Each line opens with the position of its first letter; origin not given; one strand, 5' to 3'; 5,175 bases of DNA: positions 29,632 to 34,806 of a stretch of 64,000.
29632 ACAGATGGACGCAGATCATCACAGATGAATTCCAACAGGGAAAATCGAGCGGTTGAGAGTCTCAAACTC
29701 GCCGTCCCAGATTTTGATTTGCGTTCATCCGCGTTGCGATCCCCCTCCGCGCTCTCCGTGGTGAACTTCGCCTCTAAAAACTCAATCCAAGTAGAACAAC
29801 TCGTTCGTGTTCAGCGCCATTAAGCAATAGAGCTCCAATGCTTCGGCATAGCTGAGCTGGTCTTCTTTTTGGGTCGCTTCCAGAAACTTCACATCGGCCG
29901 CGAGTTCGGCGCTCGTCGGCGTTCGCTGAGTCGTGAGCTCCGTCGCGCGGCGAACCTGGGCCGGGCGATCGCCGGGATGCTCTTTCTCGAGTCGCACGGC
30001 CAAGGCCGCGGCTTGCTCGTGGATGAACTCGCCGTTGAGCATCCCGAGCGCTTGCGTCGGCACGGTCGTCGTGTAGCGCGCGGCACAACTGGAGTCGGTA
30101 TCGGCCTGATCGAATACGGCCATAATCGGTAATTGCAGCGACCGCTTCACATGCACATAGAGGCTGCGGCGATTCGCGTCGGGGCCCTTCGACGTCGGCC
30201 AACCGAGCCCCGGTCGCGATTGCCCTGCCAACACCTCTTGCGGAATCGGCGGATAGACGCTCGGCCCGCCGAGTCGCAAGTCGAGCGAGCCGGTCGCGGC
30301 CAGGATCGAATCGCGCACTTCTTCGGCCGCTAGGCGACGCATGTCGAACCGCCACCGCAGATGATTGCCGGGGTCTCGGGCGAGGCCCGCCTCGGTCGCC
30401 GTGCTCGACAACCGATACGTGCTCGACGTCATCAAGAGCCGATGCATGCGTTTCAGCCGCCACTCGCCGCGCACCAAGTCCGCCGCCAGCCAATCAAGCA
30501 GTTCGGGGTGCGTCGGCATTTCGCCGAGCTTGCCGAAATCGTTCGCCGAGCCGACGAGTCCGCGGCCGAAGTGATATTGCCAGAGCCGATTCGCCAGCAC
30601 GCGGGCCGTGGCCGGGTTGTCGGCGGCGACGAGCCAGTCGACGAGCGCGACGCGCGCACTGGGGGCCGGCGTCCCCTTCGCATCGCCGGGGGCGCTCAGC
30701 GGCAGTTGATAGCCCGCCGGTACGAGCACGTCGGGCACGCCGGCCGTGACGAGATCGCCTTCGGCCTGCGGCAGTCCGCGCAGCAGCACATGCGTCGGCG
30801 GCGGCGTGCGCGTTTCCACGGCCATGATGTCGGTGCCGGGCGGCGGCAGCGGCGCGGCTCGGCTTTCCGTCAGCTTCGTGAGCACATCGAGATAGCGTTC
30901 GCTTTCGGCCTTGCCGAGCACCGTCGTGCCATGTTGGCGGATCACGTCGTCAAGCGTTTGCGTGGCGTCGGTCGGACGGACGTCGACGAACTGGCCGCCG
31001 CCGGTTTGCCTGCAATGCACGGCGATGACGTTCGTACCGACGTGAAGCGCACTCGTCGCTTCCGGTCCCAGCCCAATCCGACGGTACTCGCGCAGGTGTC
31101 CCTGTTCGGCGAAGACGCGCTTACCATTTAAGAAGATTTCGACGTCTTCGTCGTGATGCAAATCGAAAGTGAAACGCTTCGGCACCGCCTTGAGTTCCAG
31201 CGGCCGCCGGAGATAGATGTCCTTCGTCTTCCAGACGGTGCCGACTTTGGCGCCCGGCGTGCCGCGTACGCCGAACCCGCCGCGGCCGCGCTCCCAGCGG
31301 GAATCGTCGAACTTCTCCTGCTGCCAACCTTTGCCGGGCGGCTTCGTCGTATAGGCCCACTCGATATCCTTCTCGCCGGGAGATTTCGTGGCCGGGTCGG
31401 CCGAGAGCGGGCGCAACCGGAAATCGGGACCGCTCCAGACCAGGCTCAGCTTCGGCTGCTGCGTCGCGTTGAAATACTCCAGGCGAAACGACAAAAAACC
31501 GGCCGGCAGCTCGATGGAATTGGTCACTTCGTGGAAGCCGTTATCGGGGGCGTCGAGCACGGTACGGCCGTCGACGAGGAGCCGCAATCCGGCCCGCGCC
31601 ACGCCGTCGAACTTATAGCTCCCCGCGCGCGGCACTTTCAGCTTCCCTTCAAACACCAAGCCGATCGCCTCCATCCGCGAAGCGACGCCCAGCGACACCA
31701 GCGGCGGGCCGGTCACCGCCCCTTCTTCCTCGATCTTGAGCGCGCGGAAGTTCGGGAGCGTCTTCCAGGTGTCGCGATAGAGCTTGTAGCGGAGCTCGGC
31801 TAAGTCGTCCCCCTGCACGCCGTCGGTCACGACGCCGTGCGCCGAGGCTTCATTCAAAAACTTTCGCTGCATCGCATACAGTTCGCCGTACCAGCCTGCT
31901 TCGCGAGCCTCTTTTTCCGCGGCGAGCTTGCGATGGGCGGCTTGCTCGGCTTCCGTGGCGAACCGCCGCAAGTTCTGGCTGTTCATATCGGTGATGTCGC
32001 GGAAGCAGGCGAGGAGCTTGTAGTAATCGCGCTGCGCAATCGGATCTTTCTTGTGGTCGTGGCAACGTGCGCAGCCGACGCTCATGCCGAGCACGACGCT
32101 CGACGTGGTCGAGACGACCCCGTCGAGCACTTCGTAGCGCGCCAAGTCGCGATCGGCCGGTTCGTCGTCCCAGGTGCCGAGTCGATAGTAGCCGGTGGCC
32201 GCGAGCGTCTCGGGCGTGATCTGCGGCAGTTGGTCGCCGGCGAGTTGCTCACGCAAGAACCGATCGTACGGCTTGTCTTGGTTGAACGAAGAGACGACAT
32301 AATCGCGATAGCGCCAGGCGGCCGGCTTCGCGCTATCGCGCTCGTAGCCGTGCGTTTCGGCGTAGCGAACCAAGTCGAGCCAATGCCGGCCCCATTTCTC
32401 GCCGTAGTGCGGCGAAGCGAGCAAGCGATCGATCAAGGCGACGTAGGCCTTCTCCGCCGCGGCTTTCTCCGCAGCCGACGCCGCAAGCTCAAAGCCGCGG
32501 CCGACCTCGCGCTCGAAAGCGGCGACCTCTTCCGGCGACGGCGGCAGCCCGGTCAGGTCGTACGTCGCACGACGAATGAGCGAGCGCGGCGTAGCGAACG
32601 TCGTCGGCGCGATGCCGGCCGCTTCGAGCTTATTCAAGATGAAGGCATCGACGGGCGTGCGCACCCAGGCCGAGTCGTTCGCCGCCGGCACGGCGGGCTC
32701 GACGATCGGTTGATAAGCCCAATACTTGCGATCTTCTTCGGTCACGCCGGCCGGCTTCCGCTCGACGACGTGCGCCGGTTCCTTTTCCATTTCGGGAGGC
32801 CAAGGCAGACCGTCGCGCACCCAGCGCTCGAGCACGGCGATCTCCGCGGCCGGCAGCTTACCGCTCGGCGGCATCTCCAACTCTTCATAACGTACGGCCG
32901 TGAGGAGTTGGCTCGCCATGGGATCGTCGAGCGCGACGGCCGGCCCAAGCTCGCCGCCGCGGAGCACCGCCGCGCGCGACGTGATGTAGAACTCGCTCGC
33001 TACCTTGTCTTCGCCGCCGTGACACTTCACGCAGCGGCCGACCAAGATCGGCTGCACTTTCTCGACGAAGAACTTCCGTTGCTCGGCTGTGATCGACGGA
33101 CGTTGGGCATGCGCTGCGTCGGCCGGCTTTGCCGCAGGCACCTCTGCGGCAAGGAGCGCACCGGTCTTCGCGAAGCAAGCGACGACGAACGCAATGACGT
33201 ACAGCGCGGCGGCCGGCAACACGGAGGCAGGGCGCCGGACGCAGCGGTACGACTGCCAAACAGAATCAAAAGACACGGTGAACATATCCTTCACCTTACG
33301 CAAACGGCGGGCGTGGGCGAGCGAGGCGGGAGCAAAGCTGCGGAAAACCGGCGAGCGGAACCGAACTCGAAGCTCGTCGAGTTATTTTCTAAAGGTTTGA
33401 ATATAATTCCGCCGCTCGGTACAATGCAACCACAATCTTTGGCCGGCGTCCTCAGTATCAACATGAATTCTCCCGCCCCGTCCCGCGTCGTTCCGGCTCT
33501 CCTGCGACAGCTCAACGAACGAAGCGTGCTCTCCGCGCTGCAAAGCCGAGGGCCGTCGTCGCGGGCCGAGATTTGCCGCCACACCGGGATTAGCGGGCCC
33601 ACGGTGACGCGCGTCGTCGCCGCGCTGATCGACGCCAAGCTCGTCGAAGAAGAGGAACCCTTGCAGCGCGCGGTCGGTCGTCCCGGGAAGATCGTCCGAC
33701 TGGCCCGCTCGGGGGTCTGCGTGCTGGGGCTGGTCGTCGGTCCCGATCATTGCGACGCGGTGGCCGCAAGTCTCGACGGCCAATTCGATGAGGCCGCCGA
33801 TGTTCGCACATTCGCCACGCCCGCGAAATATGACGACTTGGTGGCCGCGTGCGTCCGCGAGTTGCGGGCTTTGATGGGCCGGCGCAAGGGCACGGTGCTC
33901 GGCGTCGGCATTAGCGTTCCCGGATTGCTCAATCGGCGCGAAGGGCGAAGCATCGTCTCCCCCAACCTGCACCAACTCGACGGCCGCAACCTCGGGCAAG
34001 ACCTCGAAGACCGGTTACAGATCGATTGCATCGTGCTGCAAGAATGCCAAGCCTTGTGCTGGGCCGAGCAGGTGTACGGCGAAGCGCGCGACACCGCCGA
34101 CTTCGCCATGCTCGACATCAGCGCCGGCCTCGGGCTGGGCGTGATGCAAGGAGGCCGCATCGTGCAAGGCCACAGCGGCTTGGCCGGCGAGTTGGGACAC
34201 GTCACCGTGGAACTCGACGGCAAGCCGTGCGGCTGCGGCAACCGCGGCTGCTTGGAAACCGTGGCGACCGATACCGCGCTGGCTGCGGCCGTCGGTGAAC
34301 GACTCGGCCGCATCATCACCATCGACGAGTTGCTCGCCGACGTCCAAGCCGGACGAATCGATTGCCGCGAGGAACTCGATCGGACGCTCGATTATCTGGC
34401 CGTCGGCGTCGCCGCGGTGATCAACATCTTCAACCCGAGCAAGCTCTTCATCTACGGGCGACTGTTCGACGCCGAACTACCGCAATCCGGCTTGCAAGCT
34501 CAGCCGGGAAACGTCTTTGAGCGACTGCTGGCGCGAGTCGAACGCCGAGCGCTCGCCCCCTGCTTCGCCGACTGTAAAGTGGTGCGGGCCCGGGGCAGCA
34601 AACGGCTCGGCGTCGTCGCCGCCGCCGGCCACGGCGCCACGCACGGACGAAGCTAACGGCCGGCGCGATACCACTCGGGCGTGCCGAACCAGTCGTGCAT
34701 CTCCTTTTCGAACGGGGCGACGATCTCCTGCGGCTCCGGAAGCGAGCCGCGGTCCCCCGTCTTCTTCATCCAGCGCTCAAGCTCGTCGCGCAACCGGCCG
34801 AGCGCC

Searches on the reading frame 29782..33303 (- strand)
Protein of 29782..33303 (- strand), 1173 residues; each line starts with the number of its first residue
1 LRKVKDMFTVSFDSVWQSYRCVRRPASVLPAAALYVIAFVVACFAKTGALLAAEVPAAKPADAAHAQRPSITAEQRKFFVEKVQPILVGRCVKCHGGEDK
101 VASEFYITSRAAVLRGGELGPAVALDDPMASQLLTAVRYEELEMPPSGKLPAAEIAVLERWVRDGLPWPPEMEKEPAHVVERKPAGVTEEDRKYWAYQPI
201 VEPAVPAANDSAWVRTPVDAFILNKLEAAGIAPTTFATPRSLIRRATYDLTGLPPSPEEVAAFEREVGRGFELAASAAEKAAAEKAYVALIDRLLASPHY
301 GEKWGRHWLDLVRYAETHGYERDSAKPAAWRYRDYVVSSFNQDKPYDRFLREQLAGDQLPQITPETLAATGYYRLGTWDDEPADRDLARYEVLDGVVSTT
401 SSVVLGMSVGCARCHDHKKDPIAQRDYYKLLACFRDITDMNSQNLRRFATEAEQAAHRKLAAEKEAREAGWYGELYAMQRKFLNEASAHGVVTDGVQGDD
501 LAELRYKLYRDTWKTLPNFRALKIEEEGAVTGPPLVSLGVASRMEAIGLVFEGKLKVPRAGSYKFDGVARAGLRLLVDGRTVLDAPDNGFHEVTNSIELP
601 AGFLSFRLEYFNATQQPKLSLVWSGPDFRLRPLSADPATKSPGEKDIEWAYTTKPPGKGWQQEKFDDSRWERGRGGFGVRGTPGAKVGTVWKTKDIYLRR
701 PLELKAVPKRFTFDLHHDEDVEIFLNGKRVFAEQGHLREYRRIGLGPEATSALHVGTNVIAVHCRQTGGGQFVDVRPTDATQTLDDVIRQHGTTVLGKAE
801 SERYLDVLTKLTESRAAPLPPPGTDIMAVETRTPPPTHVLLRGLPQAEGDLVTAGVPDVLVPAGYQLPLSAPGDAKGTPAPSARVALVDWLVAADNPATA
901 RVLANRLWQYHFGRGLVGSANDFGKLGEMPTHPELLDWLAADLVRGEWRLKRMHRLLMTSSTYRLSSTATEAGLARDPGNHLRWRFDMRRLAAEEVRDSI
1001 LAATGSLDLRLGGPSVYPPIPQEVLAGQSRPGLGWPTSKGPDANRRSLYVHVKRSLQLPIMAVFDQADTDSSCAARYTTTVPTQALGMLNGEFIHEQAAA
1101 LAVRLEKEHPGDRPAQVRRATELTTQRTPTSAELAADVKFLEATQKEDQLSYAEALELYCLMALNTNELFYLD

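Call 30: search_protein_families(library=pfam, proteins=[window:29782-33303:-], max_evalue=0.0001)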
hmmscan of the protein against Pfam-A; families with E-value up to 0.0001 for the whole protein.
window:29782-33303:- (1173 aa): 4 families
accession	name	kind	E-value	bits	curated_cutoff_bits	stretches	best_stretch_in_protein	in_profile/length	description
PF07587.16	PSD1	-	2.6e-88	296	28.5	1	884-1140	2-243/244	Protein of unknown function (DUF1553)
PF07583.16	PSCyt2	-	2.3e-77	260.1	29.8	1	217-438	1-208/209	Protein of unknown function (DUF1549)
PF07635.16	PSCyt1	-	5.8e-10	40.1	22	1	91-148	1-59/59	Planctomycete cytochrome C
PF07691.17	PA14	-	3.9e-08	33.7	24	1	548-627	47-137/147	PA14 domain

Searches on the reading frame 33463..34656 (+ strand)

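Call 64: search_protein_families(library=pfam, proteins=[window:33463-34656:+], max_evalue=0.001)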
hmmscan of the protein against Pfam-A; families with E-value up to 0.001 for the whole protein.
window:33463-34656:+ (397 aa): 6 families
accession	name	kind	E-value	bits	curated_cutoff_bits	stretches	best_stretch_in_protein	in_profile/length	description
PF00480.26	ROK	-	1.6e-44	153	22.9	1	88-338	2-248/294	ROK family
PF12802.13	MarR_2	-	1.3e-08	35.3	27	1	19-65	7-54/61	MarR family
PF13412.12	HTH_24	-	2.9e-06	27.2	21.9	1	18-61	4-47/48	Winged helix-turn-helix DNA-binding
PF25213.1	HVO_A0261_N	-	5.3e-06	26.7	35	1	13-65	7-58/86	HVO_A0261 N-terminal domain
PF12840.13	HTH_20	-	5.3e-05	23.5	27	1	20-63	7-50/51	Helix-turn-helix domain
PF09339.16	HTH_IclR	-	0.00013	22.1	22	1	22-64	8-51/52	IclR helix-turn-helix domain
